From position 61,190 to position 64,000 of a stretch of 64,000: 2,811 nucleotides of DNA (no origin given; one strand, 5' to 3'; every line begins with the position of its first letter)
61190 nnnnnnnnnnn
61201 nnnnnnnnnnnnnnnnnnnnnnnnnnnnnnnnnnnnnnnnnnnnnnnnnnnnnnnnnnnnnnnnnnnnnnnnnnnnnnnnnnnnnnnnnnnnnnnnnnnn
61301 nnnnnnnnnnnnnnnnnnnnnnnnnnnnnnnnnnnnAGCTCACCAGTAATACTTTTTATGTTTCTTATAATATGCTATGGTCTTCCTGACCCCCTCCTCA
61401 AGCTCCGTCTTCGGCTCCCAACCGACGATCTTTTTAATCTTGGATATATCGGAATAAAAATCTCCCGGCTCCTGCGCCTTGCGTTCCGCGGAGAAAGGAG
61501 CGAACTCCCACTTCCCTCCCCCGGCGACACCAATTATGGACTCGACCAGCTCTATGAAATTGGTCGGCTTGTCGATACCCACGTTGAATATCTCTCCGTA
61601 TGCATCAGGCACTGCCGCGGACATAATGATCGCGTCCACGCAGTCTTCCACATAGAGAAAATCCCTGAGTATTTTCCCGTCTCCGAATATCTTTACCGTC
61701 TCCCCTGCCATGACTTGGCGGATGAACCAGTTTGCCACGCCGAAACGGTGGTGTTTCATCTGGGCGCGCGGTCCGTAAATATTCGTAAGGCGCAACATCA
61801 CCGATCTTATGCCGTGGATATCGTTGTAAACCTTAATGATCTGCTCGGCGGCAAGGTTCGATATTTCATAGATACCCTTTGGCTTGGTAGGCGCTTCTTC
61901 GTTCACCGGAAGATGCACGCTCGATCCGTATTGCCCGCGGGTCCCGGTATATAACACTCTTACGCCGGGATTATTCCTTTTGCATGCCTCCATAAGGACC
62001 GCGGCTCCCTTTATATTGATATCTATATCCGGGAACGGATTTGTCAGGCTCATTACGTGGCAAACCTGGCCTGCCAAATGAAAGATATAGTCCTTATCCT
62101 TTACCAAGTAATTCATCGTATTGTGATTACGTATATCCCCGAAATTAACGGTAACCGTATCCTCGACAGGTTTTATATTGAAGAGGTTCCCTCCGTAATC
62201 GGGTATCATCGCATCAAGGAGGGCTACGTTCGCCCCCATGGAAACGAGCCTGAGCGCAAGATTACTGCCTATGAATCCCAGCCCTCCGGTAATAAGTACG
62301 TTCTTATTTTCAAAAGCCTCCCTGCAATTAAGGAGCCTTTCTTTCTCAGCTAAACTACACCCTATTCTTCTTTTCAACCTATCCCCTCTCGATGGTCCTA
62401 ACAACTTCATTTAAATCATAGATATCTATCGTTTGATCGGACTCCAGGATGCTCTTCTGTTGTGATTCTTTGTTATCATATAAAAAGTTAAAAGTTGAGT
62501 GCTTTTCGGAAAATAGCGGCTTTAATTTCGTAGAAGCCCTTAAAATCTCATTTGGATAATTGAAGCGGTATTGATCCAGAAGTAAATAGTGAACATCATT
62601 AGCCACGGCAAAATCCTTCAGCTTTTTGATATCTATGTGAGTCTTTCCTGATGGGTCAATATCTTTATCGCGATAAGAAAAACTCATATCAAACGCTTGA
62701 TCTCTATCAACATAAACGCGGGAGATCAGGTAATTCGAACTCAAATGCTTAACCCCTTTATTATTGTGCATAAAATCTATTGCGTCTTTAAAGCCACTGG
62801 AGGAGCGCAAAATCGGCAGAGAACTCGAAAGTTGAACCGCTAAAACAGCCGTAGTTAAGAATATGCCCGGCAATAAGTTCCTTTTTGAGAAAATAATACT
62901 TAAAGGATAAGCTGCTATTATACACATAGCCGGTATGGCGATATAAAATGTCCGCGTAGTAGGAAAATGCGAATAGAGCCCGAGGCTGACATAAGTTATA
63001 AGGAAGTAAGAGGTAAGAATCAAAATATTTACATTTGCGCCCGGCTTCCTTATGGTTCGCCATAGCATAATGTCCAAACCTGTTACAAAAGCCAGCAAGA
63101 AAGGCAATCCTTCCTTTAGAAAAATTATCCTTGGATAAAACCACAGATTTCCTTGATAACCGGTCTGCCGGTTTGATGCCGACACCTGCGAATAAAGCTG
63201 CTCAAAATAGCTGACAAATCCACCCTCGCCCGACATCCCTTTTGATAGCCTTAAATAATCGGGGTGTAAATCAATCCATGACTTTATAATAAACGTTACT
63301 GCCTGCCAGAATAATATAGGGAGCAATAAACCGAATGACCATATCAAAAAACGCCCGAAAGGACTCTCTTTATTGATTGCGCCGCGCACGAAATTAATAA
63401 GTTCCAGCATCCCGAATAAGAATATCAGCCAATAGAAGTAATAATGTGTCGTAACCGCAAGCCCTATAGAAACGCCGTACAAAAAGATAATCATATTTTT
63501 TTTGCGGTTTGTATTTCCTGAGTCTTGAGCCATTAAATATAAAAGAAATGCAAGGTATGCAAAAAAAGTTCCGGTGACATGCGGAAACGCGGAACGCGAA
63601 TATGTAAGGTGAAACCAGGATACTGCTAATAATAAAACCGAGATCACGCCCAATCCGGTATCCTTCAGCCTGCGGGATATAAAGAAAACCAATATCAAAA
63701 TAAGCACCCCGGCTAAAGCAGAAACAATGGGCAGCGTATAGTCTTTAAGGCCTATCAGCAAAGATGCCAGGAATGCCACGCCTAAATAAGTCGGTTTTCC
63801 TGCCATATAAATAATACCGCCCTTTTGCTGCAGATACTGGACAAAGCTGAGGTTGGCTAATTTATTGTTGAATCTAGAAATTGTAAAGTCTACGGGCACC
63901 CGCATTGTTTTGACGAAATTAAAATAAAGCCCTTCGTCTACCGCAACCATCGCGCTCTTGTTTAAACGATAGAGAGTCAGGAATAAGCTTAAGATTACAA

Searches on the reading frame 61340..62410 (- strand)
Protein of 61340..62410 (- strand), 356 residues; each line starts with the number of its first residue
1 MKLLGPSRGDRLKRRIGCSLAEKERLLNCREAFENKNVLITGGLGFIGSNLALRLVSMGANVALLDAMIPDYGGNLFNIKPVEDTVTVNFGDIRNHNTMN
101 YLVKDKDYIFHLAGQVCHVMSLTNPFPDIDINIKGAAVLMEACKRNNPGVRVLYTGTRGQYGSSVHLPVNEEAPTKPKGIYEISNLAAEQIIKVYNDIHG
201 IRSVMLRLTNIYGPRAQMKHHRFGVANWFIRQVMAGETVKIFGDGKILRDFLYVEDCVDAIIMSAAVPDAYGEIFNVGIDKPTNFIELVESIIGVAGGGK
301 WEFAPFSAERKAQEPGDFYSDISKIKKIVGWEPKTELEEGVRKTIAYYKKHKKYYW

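Call 9: search_protein_families(library=pfam, proteins=[window:61340-62410:-], max_evalue=0.001)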
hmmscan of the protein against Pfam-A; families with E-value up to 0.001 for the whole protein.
window:61340-62410:- (356 aa): 6 families
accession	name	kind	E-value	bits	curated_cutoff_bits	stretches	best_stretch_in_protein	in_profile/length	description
PF01370.27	Epimerase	-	1.2e-47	162.8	20.9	1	38-278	1-240/240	NAD dependent epimerase/dehydratase family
PF16363.11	GDP_Man_Dehyd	-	5.5e-44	151.4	27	1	39-344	1-332/332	GDP-mannose 4,6 dehydratase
PF01073.25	3Beta_HSD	-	3.3e-19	69.4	22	1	39-266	1-230/280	3-beta hydroxysteroid dehydrogenase/isomerase family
PF02719.21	Polysacc_synt_2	-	1.3e-11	44.6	20.2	1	38-297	1-248/293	Polysaccharide biosynthesis protein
PF04321.23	RmlD_sub_bind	-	2.2e-07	30.7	27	1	37-244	2-178/287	RmlD substrate binding domain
PF07993.18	NAD_binding_4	-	2.3e-06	27.4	20.1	1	98-261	81-258/258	Male sterility protein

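Call 17: find_encoding_contigs(protein=window:61340-62410:-, flank=10000, max_places=3)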
Protein window:61340-62410:- (356 aa): no gene with exactly this product is on record in the collection.

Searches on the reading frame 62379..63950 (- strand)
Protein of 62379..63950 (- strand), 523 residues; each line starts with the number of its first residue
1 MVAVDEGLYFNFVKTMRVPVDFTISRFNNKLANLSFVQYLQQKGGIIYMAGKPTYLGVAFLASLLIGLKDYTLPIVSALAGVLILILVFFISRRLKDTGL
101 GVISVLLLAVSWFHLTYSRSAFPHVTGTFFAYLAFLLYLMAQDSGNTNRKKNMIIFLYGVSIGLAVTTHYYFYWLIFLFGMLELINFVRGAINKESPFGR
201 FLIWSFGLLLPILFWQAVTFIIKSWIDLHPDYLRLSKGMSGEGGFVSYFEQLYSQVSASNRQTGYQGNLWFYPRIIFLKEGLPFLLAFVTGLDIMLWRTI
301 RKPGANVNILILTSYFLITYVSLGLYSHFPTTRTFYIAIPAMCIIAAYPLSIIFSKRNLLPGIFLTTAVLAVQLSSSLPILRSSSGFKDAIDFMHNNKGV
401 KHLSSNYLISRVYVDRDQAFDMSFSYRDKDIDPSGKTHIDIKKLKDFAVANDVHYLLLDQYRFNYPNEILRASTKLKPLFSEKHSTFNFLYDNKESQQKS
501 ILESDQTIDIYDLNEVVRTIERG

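Call 9: search_protein_families(library=pfam, proteins=[window:62379-63950:-], max_evalue=0.001)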
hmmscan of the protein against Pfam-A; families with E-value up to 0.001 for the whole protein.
window:62379-63950:- (523 aa): 2 families
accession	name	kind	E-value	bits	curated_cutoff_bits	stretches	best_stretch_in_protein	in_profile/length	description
PF02366.24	PMT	-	1.7e-07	31.5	22.7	1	71-206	83-219/245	Dolichyl-phosphate-mannose-protein mannosyltransferase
PF13231.12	PMT_2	-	3.5e-06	27.7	26.1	1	63-215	14-160/160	Dolichyl-phosphate-mannose-protein mannosyltransferase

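Call 18: find_related_loci(query=window:62379-63950:-, collection=genome_contigs, flank=10000)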
Query window:62379-63950:- (523 aa) in genome_contigs; peptide patterns used: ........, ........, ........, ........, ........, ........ (x = any residue, [..] = any of these).
43 stretches matched a pattern, but none encodes a relative of the query by tblastn (E <= 1e-3).

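Call 24: search_protein_families(library=ncbifam, proteins=[window:62379-63950:-], max_evalue=0.01)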
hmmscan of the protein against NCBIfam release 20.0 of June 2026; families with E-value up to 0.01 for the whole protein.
window:62379-63950:- (523 aa): 2 families
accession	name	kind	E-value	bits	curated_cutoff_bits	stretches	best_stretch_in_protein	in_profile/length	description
TIGR04154.1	archaeo_STT3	subfamily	0.00015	20.2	450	1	72-197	97-236/831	oligosaccharyl transferase, archaeosortase A system-associated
TIGR03663.1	TIGR03663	subfamily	0.0016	17.5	126.25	1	65-189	65-184/435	flippase activity-associated protein Agl23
